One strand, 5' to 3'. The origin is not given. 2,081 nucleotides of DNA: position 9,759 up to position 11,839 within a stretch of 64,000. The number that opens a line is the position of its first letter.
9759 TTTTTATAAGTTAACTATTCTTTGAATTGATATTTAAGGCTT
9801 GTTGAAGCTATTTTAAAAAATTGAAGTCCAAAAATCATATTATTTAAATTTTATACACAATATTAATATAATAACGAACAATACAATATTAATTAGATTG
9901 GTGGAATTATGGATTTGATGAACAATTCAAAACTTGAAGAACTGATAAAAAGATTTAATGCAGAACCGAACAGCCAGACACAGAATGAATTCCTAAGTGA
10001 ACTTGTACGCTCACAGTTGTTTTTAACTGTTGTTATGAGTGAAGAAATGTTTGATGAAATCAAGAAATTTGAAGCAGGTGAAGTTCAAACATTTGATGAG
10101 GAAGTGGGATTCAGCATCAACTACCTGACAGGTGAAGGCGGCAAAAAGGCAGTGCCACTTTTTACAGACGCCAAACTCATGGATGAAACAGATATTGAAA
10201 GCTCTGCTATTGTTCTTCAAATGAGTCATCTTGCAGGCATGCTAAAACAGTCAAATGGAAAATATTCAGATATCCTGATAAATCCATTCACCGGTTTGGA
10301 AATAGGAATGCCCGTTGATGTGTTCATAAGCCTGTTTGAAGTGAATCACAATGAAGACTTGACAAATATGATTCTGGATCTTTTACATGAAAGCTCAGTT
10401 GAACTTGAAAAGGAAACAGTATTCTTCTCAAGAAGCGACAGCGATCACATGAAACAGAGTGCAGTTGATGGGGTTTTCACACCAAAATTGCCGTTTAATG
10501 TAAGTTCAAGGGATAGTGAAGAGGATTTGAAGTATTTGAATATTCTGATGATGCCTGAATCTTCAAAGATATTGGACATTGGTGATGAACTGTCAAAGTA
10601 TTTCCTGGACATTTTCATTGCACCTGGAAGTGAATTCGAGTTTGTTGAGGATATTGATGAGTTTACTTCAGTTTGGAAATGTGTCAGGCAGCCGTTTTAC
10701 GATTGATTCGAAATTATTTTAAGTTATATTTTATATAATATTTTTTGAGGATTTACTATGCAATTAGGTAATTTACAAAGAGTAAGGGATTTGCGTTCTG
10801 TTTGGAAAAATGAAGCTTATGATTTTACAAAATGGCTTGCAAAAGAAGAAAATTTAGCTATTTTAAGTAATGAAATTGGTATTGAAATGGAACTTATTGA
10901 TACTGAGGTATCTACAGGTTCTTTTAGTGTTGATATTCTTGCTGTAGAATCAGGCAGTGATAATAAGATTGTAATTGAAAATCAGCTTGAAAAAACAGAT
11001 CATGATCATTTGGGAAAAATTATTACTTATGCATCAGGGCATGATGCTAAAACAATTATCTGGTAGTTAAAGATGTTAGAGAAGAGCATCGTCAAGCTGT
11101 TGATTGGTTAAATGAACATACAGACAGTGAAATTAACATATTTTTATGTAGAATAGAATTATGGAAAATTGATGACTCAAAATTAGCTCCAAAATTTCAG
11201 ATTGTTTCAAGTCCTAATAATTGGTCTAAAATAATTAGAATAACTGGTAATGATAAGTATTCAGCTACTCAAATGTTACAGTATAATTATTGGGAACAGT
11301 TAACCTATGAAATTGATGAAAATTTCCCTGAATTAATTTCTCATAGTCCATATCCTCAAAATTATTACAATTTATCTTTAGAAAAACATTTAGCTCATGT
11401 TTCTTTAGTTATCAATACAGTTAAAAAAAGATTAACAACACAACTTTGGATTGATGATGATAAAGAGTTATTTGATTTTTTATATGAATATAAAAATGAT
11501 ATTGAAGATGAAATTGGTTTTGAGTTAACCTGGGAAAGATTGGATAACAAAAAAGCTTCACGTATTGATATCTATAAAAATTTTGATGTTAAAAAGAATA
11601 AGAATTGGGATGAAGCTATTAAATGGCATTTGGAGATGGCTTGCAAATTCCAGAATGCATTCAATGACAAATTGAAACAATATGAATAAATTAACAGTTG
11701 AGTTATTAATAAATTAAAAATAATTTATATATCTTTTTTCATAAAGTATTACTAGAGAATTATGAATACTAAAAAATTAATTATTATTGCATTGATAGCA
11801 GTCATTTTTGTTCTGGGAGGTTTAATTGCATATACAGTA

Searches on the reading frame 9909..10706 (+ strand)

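Call 10: search_protein_families(library=pfam, max_evalue=0.001, proteins=[window:9909-10706:+])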
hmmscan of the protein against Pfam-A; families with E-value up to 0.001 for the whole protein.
window:9909-10706:+ (265 aa): 1 family
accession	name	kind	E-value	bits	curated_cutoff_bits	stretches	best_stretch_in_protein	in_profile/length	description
PF07179.17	SseB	-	6.1e-17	62.4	21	1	9-132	1-115/124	SseB protein N-terminal domain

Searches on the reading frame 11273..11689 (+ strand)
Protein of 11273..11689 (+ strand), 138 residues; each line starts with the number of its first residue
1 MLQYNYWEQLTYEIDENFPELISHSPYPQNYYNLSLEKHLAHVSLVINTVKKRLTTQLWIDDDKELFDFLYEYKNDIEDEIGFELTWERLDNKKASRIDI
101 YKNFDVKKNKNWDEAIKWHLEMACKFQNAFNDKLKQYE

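Call 91: search_protein_families(library=pfam, max_evalue=0.01, proteins=[window:11273-11689:+])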
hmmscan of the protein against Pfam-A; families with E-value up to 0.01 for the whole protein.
window:11273-11689:+ (138 aa): 1 family
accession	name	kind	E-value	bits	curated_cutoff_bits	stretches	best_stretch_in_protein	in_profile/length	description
PF14088.11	DUF4268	-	6e-26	91.6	27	1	2-132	1-138/140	Domain of unknown function (DUF4268)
